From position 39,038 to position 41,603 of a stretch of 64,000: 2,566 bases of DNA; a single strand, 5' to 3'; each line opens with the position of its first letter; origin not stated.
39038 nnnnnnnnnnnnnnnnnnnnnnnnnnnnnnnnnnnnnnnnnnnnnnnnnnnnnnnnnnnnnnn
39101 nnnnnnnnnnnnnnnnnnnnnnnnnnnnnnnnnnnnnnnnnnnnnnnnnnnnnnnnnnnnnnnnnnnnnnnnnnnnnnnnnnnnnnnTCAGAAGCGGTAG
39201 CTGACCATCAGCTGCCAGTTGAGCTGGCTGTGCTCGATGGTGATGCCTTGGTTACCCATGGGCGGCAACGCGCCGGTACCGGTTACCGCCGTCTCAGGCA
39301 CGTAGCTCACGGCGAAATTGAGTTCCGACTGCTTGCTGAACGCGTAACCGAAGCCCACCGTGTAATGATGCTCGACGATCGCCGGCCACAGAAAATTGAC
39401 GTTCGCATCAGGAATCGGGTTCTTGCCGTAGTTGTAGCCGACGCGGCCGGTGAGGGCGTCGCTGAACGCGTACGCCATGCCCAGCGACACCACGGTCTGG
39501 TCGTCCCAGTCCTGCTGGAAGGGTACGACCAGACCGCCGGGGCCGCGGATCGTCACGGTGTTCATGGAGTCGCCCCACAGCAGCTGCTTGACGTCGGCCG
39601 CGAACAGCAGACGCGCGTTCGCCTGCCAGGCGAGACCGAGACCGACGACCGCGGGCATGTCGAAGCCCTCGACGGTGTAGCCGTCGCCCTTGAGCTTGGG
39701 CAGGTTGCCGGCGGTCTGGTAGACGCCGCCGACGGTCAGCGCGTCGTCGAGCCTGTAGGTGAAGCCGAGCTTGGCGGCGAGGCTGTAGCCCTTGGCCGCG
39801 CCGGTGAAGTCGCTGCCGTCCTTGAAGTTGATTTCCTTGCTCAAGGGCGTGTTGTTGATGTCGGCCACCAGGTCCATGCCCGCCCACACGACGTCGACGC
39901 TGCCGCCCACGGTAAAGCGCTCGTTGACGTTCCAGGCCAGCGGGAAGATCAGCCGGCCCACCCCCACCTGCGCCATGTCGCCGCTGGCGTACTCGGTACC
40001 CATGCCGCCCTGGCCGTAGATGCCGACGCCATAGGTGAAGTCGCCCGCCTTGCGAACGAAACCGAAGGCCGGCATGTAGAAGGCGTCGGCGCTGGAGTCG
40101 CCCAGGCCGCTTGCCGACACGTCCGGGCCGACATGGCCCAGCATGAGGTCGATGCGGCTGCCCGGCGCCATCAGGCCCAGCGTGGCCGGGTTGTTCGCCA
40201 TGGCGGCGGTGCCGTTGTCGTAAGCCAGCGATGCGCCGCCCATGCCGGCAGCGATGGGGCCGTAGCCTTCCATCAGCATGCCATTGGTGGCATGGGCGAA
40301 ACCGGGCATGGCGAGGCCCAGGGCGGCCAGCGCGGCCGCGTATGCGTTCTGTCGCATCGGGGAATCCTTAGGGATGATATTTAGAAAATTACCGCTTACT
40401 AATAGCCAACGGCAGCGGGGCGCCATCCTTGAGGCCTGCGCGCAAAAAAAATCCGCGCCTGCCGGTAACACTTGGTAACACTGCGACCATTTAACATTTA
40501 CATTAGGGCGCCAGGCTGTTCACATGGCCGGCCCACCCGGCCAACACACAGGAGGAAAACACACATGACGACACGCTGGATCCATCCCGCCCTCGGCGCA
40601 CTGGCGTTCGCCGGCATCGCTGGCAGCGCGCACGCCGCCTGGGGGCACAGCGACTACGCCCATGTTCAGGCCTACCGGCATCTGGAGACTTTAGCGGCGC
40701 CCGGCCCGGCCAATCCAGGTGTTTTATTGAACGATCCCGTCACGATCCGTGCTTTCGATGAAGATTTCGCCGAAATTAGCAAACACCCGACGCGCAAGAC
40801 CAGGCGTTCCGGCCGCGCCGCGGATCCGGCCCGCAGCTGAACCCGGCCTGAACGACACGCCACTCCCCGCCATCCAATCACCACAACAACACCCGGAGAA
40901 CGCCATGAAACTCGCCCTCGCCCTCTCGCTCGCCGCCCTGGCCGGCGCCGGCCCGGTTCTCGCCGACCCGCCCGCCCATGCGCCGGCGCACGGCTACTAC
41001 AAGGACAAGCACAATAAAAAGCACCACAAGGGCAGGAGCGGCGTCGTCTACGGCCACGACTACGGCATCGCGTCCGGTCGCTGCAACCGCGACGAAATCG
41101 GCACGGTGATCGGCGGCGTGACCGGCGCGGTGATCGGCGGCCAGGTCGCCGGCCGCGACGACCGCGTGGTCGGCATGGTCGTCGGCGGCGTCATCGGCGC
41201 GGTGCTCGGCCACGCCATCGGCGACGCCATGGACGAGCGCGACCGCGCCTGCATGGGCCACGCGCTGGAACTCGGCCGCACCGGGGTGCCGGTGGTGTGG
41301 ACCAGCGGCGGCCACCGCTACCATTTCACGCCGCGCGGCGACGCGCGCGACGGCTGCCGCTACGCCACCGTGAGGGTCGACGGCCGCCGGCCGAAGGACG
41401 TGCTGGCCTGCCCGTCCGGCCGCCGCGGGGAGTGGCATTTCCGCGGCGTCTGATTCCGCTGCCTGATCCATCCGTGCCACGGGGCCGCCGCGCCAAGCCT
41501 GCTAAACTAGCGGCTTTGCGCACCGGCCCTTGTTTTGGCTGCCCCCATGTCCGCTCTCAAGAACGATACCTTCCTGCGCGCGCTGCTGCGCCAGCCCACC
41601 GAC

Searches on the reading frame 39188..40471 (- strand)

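Call 6: search_protein_families(library=pfam, proteins=[window:39188-40471:-], max_evalue=0.01)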
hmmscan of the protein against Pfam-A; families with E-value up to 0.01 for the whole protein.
window:39188-40471:- (427 aa): 1 family
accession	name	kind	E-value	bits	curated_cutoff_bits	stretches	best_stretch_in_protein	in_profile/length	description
PF03349.22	Toluene_X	-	9.6e-24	84.1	29.7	1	76-397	26-388/421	Outer membrane protein transport protein (OMPP1/FadL/TodX)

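Call 7: search_protein_families(library=ncbifam, proteins=[window:39188-40471:-], max_evalue=0.01)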
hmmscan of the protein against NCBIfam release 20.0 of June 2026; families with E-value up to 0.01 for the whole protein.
window:39188-40471:- (427 aa): 4 families
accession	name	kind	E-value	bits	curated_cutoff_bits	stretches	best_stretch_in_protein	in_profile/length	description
NF033709.1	PorV_fam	subfamily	5e-10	39.5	90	1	226-391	145-307/326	PorV/PorQ family protein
NF053685.1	BamG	equivalog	1e-08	34.7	250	1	214-391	188-365/397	BamG family beta-barrel-assembly machinery protein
NF050080.1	pilus_FilD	exception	4.9e-07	28.4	970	1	318-391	431-500/549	putative pilus system OmpP1/FadL family transporter FilD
NF007988.0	PRK10716.1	equivalog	2.5e-06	26.4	585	1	320-396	333-409/435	long-chain fatty acid transporter FadL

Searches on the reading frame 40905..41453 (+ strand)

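Call 6: search_protein_families(library=pfam, proteins=[window:40905-41453:+], max_evalue=0.01)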
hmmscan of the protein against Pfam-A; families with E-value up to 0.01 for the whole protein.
window:40905-41453:+ (182 aa): 3 families
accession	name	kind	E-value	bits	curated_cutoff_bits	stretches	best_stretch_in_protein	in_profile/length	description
PF13488.11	Gly-zipper_Omp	-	1.5e-10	41.3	25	1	65-112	1-45/46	Glycine zipper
PF05433.20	Rick_17kDa_Anti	-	3.5e-10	40.1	24.2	1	65-106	1-43/43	Glycine zipper 2TM domain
PF13441.11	Gly-zipper_YMGG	-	2.2e-06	27.7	28.9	1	62-107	2-44/45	YMGG-like Gly-zipper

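Call 7: search_protein_families(library=ncbifam, proteins=[window:40905-41453:+], max_evalue=0.01)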
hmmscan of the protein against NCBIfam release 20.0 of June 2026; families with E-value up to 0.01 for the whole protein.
window:40905-41453:+ (182 aa): 3 families
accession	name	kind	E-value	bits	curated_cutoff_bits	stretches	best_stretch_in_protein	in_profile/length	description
NF053611.1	YiaD_Gzip_OmpA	equivalog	3.3e-09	36.7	175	1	59-115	21-77/206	YiaD family glycine zipper/OmpA-like lipoprotein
NF007804.1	PRK10510.1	equivalog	0.00013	21.4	307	1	61-113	33-85/219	OmpA family lipoprotein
NF008437.0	PRK11280.1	equivalog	0.00064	19.6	99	1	65-114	72-121/179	hypothetical protein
